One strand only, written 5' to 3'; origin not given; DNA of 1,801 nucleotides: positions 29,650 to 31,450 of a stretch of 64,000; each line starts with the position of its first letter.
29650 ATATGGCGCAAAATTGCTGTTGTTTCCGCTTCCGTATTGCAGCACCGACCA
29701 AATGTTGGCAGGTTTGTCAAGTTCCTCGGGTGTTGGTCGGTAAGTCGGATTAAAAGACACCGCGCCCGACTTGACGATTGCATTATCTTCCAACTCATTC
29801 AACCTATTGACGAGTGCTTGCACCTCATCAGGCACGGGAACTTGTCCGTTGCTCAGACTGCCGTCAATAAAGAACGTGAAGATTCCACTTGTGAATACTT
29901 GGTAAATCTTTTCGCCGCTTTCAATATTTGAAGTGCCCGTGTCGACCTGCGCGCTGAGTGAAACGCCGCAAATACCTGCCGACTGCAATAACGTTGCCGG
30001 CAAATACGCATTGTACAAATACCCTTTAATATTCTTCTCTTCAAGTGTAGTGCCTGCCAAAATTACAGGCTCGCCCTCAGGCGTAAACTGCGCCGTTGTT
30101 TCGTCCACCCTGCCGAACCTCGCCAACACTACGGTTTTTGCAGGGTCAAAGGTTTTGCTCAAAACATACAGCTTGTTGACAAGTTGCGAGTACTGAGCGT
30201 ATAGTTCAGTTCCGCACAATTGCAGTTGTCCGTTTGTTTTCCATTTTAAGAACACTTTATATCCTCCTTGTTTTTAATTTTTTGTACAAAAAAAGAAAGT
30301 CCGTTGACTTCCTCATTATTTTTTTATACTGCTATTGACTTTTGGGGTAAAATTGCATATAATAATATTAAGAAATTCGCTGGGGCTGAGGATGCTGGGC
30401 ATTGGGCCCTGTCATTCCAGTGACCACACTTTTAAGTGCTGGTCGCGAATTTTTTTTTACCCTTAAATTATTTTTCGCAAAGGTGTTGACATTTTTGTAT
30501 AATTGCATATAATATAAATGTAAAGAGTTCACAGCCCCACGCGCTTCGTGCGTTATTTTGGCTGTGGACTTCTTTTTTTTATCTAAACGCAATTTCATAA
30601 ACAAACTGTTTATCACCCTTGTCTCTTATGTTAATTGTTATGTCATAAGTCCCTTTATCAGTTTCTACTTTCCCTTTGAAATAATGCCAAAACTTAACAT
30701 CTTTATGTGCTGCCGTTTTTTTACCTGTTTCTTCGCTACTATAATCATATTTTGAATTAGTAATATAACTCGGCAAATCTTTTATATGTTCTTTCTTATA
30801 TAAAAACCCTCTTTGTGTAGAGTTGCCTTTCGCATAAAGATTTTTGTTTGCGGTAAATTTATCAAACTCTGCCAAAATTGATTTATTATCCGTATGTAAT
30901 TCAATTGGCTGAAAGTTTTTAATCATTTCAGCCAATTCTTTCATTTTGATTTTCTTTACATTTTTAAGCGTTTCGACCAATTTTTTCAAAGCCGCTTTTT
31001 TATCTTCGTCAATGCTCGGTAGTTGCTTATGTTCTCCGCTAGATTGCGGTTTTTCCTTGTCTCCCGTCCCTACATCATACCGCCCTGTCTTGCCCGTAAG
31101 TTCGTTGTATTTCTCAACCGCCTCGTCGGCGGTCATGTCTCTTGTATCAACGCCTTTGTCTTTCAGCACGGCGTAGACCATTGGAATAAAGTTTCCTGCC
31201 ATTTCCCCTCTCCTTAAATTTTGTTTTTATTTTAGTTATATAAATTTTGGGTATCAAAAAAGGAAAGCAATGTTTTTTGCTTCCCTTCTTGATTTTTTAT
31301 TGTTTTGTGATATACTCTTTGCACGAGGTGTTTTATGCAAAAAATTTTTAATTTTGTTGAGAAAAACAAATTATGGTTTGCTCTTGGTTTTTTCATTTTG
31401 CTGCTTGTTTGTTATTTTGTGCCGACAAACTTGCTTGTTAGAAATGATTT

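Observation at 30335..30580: Two tandem consensus-promoter / terminator small-RNA cassettes antisense to the prophage late operon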

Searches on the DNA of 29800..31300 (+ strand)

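Call 4: search_rna_families(source=window, start=29800, end=31300, threshold=evalue, max_evalue=10, show_alignments=3)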
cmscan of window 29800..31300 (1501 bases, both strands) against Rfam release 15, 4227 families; matches with E-value up to 10: 13.
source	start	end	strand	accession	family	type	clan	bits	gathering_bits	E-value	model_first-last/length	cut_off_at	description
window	30253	30322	-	RF02934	caiA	Gene; sRNA;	-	26.8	55.5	0.07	1-78/78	no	caiA RNA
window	30848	30948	+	RF02059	STnc50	Gene; sRNA;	-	20.4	55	2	1-84/84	no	Salmonella enterica sRNA STnc40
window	30905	30934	-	RF01426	snoR126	Gene; snRNA; snoRNA; CD-box;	-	18.9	39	2.6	1-101/101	no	small nucleolar RNA snoR126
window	30462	30576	+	RF02428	SpF11_sRNA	Gene; sRNA;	-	18.8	54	9.4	1-95/95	no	Streptococcus sRNA SpF11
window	30095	30160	+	RF04194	mir-57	Gene; miRNA;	-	18.5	44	0.87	1-84/84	no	mir-57 microRNA precursor family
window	31257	31286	-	RF04344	Plastid-psbA-3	Cis-reg;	CL00153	18.1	48.4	4.4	1-57/57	no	Plastid-psbA-3 3UTR RNA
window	30398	30513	+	RF00015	U4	Gene; snRNA; splicing;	CL00007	17.6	46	0.28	1-138/138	no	U4 spliceosomal RNA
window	30903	30937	-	RF00135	snoZ223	Gene; snRNA; snoRNA; CD-box;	CL00051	16.9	45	8.3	1-94/94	no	Small nucleolar RNA Z223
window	30891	30997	-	RF01932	bxd_4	Gene; lncRNA;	-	16.7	40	4.2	1-106/106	no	Bithoraxoid conserved region 4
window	30541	30636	-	RF02474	GlsR5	Gene; snRNA; snoRNA; CD-box;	-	16.5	100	0.77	1-89/89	no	Small nucleolar RNA GlsR5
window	31167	31295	-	RF00516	ylbH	Cis-reg; leader;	-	13.9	50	5.5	1-122/122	no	ylbH leader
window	30046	30141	-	RF01389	isrF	Gene; sRNA;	-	11.1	40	1.9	1-292/292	no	isrF Hfq binding RNA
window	31055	31270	-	RF02267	Vax2os1_2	Gene; lncRNA;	-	6.2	55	3.7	272-466/466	no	Vax2os1 conserved region 2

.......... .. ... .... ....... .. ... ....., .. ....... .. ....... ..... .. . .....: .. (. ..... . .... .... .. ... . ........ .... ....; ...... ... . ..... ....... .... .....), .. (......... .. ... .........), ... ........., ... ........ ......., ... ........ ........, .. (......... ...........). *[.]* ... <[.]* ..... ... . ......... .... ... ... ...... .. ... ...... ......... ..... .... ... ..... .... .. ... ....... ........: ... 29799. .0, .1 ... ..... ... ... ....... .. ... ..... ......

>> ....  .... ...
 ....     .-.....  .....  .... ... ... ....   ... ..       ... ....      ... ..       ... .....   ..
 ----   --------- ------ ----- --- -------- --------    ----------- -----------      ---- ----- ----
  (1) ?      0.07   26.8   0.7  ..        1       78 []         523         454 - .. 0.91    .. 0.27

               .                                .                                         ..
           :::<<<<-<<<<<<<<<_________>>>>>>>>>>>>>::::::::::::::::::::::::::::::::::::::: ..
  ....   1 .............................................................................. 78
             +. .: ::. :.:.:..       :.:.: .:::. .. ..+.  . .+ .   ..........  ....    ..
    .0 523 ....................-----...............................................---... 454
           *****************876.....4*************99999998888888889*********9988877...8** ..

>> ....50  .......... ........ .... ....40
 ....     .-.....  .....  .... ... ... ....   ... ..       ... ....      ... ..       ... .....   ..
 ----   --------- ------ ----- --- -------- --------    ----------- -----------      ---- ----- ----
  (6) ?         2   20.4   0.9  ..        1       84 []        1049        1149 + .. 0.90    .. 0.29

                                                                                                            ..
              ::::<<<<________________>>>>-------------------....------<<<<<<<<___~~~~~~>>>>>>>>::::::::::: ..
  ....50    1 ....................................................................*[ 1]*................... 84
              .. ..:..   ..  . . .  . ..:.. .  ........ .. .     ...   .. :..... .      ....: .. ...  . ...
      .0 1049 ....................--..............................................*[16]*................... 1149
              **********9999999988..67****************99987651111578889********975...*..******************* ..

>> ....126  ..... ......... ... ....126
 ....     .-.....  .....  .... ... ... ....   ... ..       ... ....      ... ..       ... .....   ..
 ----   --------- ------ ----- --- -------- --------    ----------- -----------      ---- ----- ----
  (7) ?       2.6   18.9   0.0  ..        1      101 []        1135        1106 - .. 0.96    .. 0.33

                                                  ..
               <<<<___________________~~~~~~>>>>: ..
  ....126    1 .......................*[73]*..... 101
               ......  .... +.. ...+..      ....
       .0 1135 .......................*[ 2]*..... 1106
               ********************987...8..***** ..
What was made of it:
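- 30293..30314 (-): Terminator-like hairpin plus T-run on the late (-) strand, between unit 1's promoter and the fibre RBS. It marks the likely 3' limit of a 207-aa-gene transcript that reads through the antisense of units 2 and 1. There is a weak sub-threshold Rfam caiA match (call 4).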

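Call 8: search_dna_similar(query=window:30256-30600:+, collection=phages, mode=distant, max_rows=30)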
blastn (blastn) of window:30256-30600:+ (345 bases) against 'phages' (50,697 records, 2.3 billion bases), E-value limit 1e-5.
No match.
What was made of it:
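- Tried and rejected: Nucleotide similarity to GenBank phages: none (call 8).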

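Call 49: build_rna_model(alignment_id=A3, structure=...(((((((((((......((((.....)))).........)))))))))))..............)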
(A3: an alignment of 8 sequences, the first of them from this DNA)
Model R1 built from alignment A3 (8 sequences, 67 columns); structure: as given.
model positions 53; base pairs 15; branch points 0; effective number of sequences 8; information 0.978 bits per position. Calibrated on 0.2 Mb of random sequence (short: E-values are rough).
structure used (alignment columns):
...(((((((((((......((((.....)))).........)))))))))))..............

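Call 50: search_with_rna_model(model_id=R1, sources=[window, L001, L004, L006, L011, L012, L014, L016, L017, L022, L023, L025, L028, L029, L032, L033], max_evalue=1)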
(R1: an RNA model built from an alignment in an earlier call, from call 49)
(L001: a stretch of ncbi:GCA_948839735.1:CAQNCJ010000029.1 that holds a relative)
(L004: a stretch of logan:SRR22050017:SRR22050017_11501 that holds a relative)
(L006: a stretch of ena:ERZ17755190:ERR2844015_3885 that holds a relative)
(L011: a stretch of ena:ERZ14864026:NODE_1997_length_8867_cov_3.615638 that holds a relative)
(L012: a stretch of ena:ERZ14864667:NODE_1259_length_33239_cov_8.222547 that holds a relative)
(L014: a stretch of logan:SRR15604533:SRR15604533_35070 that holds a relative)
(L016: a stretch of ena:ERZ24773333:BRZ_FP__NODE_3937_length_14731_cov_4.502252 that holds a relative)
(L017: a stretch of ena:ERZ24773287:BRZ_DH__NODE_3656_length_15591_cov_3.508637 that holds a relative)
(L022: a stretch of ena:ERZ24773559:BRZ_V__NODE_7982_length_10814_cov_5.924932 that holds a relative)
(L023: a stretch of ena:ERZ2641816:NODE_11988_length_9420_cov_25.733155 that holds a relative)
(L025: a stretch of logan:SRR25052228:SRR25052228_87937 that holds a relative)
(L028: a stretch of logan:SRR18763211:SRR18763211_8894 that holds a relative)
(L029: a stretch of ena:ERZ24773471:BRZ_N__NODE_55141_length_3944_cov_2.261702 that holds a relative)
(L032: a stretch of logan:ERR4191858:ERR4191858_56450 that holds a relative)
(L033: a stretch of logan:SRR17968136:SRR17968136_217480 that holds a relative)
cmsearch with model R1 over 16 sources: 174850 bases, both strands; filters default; matches with E-value up to 1: 32.
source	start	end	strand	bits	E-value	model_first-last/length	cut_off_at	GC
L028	4527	4579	-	64.6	4.1e-09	1-53/53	no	0.34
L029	1808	1863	-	62.1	1.2e-08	1-53/53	no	0.38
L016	5571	5624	-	61.1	1.8e-08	1-53/53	no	0.35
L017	5571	5624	-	61.1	1.8e-08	1-53/53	no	0.35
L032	1882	1936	-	58.7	4.8e-08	1-53/53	no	0.36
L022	5370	5422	-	58.3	5.8e-08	1-53/53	no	0.36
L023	3998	4050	-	58.3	5.8e-08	1-53/53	no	0.36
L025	5592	5644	-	58.3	5.8e-08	1-53/53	no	0.36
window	30523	30580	+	53.9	3.7e-07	1-53/53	no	0.47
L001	6623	6680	-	53.9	3.7e-07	1-53/53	no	0.47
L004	6623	6680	-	53.9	3.7e-07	1-53/53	no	0.47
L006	6623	6680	-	53.9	3.7e-07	1-53/53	no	0.47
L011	5626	5684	-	53.6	4.2e-07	1-53/53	no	0.36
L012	5626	5684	-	53.6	4.2e-07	1-53/53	no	0.36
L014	2444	2502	-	53.6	4.2e-07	1-53/53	no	0.36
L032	2074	2122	-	52.9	5.6e-07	1-53/53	no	0.29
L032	2082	2130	+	30.1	0.008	1-53/53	no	0.29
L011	5634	5692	+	25.2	0.063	1-53/53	no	0.37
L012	5634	5692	+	25.2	0.063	1-53/53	no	0.37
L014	2452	2510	+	25.2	0.063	1-53/53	no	0.37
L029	1816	1870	+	23.3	0.14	1-53/53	no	0.35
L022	2006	2052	+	21.6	0.28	1-53/53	no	0.28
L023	606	652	+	21.6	0.28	1-53/53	no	0.28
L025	1039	1082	-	20.5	0.44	1-53/53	no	0.2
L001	6890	6917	+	19.2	0.78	1-53/53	no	0.36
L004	6890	6917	+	19.2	0.78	1-53/53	no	0.36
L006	6890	6917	+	19.2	0.78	1-53/53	no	0.36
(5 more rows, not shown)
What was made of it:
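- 30520..30580 (+): Unit 2 RNA, about 60 nt. It has an outer stem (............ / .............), an inner hairpin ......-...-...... carrying the conserved CUUCGUG, a 3' internal loop, and a U8 tail (30573-30580) that overlaps the stop codon of the convergent gene. Model R1 scores 53.9 bits at 30523-30580 (call 50).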

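Call 57: search_with_rna_model(model_id=R1, sources=[L034, L035, L036, L037, L038, L039], max_evalue=1, show_alignments=6)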
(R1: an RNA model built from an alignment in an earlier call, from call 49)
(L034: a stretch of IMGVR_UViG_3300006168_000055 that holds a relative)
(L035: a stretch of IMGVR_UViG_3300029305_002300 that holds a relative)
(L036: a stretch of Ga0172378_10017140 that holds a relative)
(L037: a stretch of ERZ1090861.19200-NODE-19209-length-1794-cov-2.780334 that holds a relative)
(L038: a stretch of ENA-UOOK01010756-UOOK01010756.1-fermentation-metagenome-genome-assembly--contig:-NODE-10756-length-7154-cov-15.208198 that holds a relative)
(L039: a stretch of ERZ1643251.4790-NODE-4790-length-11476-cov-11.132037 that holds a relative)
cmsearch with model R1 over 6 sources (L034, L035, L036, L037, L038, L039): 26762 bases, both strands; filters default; matches with E-value up to 1: 8.
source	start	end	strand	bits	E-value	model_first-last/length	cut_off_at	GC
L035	3406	3458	-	62.5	1.5e-09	1-53/53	no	0.32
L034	3433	3485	-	59.6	5.1e-09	1-53/53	no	0.34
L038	1794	1846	-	59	6.6e-09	1-53/53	no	0.42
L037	1701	1754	-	55.1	3.3e-08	1-53/53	no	0.37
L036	3502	3568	-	32.6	0.00043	1-53/53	no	0.34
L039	324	355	-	17.4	0.25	1-53/53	no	0.25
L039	240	280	+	15.9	0.47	1-53/53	no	0.12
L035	2998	3023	-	15.9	0.47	1-53/53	no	0.31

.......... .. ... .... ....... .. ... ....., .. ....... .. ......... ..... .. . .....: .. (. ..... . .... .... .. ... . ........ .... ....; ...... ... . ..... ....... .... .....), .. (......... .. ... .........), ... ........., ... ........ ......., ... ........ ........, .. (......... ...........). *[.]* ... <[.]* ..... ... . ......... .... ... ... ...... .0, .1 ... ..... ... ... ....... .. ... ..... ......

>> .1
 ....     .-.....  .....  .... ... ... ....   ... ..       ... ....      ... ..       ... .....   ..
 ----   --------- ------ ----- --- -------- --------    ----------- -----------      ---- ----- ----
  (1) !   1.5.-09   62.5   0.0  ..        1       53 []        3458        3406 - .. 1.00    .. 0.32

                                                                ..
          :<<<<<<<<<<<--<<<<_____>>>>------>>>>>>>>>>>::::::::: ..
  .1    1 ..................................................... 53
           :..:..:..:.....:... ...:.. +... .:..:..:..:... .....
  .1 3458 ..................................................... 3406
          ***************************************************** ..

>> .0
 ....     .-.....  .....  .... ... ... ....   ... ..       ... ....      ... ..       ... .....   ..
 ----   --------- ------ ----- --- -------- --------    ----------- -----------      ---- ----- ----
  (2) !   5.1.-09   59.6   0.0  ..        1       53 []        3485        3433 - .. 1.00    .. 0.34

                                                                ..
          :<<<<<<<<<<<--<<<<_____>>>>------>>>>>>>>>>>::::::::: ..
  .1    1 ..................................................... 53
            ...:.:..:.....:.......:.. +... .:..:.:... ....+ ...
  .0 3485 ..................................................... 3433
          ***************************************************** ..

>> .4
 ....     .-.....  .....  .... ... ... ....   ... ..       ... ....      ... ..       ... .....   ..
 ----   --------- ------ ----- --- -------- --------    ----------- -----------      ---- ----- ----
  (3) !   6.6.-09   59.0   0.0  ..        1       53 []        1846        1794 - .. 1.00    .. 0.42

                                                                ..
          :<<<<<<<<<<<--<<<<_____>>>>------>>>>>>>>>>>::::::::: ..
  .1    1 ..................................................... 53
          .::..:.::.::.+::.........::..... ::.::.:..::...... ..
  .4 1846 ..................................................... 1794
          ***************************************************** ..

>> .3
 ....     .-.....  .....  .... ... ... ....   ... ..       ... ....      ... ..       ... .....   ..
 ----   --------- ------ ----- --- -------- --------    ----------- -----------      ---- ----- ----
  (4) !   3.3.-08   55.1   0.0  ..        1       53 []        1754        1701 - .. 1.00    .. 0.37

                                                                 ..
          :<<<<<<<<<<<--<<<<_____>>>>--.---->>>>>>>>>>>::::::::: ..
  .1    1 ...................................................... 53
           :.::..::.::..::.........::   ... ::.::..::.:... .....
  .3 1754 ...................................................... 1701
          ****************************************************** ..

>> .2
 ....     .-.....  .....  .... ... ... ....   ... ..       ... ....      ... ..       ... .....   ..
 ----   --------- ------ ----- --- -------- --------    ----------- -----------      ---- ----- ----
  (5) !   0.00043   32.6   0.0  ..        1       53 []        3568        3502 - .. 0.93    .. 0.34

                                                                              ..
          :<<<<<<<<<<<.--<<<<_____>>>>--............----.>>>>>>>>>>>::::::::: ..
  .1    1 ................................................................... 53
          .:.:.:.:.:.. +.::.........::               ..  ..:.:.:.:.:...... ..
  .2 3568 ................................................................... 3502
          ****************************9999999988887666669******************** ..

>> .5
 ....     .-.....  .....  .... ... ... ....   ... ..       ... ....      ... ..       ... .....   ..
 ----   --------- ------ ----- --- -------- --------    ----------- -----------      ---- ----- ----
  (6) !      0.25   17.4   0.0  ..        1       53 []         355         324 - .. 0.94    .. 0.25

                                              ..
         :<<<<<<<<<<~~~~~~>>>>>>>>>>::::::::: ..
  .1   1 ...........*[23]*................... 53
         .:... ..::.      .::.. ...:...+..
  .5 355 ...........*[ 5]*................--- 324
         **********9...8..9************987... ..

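Call 69: search_rna_families(sources=[L033, L039, L032, L036], threshold=evalue, max_evalue=1)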
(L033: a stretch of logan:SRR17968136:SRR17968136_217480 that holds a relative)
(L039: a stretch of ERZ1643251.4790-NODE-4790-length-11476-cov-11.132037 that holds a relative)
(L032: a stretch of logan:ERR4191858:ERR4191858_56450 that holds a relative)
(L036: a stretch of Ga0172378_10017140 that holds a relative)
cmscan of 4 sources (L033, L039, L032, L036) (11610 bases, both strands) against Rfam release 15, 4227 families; matches with E-value up to 1: 1.
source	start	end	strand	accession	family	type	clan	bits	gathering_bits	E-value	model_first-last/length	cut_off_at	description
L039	2757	2818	+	RF03995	mir-7957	Gene; miRNA;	-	25.2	76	0.38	1-59/59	no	mir-7957 microRNA precursor family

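Call 70: search_with_rna_model(model_id=R1, sources=[window, L011, L016, L022, L028, L029, L032, L034, L035, L036, L037, L038], max_evalue=0.001, make_alignment=true)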
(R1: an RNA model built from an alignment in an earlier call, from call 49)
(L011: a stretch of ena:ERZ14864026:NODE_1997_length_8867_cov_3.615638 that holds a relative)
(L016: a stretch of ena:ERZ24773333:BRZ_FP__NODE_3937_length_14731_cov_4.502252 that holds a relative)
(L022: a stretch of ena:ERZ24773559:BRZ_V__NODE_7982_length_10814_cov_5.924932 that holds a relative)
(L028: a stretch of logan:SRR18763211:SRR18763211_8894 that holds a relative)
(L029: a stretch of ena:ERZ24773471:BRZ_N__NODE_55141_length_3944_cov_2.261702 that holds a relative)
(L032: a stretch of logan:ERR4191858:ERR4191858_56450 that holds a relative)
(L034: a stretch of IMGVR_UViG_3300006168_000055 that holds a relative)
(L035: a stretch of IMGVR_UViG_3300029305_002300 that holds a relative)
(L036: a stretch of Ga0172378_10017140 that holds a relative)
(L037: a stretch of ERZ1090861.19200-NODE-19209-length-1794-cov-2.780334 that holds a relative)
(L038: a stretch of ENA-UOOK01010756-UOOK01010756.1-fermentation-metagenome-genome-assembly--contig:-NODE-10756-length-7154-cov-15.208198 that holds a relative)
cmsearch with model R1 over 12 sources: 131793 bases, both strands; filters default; matches with E-value up to 0.001: 12.
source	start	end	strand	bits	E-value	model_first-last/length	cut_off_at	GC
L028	4527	4579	-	64.6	3.1e-09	1-53/53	no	0.34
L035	3406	3458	-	62.5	7.3e-09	1-53/53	no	0.32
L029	1808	1863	-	62.1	8.8e-09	1-53/53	no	0.38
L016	5571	5624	-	61.1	1.3e-08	1-53/53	no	0.35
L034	3433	3485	-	59.6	2.5e-08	1-53/53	no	0.34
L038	1794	1846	-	59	3.3e-08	1-53/53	no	0.42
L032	1882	1936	-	58.7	3.6e-08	1-53/53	no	0.36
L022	5370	5422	-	58.3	4.3e-08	1-53/53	no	0.36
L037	1701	1754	-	55.1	1.6e-07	1-53/53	no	0.37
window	30523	30580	+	53.9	2.8e-07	1-53/53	no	0.47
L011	5626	5684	-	53.6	3.1e-07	1-53/53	no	0.36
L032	2074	2122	-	52.9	4.2e-07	1-53/53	no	0.29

Alignment A6: 12 matches aligned to the model, 60 columns, each read 5' to 3' on its own strand. Consensus structure (alignment columns), stored with it:
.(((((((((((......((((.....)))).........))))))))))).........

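Call 92: build_rna_model(alignment_id=A7, structure=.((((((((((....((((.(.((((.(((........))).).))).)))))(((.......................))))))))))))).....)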
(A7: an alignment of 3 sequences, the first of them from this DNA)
Model R2 built from alignment A7 (3 sequences, 97 columns); structure: as given.
model positions 89; base pairs 25; branch points 1; effective number of sequences 1.26; information 0.64 bits per position. Calibrated on 0.2 Mb of random sequence (short: E-values are rough).
structure used (alignment columns):
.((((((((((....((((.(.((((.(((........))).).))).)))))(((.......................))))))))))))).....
